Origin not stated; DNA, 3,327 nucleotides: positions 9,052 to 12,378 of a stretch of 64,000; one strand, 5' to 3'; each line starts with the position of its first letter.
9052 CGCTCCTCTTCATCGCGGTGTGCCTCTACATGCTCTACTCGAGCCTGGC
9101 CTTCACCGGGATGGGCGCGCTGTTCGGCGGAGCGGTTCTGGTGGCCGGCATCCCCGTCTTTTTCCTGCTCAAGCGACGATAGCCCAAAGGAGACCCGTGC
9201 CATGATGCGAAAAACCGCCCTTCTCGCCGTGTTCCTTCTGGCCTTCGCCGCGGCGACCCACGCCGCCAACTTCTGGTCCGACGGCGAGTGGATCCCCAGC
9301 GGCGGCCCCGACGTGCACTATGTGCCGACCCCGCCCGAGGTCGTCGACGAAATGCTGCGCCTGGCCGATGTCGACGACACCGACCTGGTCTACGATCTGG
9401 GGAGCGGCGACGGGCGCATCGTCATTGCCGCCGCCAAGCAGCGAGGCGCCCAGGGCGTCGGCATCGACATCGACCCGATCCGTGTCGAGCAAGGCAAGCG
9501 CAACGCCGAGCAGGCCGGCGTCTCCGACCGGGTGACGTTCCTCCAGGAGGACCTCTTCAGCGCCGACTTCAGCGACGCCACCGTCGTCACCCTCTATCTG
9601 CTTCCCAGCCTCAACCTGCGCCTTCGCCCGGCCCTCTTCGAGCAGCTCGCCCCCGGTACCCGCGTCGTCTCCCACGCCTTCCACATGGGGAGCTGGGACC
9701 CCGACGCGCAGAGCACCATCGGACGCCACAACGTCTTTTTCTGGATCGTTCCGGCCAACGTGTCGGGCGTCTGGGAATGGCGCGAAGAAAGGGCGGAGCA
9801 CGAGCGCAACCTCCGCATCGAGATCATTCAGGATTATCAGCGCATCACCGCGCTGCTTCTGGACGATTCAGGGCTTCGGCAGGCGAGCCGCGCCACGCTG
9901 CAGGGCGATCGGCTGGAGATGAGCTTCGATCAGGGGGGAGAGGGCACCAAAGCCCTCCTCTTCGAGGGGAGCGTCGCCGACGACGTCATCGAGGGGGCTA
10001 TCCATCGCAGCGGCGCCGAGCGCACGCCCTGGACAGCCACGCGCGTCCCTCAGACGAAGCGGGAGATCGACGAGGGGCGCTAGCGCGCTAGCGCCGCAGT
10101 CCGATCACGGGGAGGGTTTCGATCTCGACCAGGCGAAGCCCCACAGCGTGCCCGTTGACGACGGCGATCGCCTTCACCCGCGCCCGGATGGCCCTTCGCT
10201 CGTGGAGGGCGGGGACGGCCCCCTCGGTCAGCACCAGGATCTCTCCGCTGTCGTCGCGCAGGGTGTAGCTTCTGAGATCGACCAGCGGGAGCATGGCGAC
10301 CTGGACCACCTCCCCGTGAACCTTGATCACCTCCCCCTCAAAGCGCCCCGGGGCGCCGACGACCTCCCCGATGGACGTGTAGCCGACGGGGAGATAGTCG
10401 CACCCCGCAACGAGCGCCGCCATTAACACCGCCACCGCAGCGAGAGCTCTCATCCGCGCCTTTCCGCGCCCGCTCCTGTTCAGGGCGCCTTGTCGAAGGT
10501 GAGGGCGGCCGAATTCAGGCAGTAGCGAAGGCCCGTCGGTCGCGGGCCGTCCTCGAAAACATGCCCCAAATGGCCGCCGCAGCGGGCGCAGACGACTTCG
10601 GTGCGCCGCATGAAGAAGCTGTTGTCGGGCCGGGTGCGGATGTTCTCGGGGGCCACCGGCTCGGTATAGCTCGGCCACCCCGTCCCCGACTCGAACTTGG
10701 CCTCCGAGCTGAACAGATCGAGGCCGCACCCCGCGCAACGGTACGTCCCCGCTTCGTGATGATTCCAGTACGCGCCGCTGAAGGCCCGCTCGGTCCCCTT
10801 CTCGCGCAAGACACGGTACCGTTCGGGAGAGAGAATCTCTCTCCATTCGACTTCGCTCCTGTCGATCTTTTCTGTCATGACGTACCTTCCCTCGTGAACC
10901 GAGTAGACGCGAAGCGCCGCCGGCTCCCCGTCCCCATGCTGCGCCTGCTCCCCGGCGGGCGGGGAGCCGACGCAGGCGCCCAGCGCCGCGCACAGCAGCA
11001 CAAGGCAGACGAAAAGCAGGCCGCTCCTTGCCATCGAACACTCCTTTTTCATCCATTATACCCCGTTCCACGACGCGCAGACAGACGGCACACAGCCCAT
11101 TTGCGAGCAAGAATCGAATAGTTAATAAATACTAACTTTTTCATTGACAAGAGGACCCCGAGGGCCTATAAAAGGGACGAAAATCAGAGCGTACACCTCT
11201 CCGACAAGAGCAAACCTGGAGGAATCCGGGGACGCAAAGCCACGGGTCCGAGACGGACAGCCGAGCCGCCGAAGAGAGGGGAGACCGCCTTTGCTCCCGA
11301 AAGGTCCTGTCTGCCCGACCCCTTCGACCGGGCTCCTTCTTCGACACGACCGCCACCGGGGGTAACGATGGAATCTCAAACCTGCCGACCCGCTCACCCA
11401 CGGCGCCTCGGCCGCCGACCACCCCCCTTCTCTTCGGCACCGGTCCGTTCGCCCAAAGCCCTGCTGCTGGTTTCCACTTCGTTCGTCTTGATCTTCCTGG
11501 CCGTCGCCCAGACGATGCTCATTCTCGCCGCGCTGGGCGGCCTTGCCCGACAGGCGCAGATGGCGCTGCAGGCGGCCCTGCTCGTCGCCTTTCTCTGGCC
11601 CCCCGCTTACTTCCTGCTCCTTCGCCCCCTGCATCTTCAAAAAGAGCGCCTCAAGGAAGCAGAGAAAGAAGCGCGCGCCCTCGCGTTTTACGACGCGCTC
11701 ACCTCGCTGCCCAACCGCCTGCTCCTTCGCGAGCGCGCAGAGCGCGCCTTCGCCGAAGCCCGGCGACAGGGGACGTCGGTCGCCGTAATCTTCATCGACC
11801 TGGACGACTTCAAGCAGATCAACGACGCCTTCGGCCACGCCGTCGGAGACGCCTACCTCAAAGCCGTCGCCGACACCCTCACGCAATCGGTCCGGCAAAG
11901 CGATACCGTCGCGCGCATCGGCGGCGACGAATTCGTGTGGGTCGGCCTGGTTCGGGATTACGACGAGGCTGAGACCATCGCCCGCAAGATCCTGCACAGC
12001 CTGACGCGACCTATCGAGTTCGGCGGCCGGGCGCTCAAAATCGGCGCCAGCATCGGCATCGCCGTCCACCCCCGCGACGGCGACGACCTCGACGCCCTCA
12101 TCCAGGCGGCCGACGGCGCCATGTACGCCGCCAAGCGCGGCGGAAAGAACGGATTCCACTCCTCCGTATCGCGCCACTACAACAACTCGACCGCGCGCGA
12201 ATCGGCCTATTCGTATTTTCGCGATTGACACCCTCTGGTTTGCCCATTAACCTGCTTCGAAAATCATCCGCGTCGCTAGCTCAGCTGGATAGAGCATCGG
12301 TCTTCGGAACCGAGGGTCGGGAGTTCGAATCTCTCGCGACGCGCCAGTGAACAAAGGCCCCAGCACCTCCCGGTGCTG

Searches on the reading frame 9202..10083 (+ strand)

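Call 86: search_protein_families(library=pfam, proteins=[window:9202-10083:+], max_evalue=0.00001)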
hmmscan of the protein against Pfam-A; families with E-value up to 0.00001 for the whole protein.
window:9202-10083:+ (293 aa): 4 families
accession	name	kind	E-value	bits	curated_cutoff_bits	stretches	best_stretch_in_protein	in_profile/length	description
PF13847.12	Methyltransf_31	-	1.9e-10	41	27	1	63-125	7-72/145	Methyltransferase domain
PF13649.12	Methyltransf_25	-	7.7e-10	39.8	27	1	63-133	1-70/97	Methyltransferase domain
PF06325.19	PrmA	-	5.5e-08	33.1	22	1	59-155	161-256/296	Ribosomal protein L11 methyltransferase (PrmA)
PF08241.18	Methyltransf_11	-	1.4e-06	29.2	21.2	1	65-128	2-61/95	Methyltransferase domain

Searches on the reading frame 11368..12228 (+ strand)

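Call 86: search_protein_families(library=pfam, proteins=[window:11368-12228:+], max_evalue=0.00001)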
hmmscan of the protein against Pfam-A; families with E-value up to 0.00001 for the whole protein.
window:11368-12228:+ (286 aa): 1 family
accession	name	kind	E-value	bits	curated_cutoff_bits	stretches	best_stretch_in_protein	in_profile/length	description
PF00990.26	GGDEF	-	1.8e-47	161.5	23.8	1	106-261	1-160/161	Diguanylate cyclase, GGDEF domain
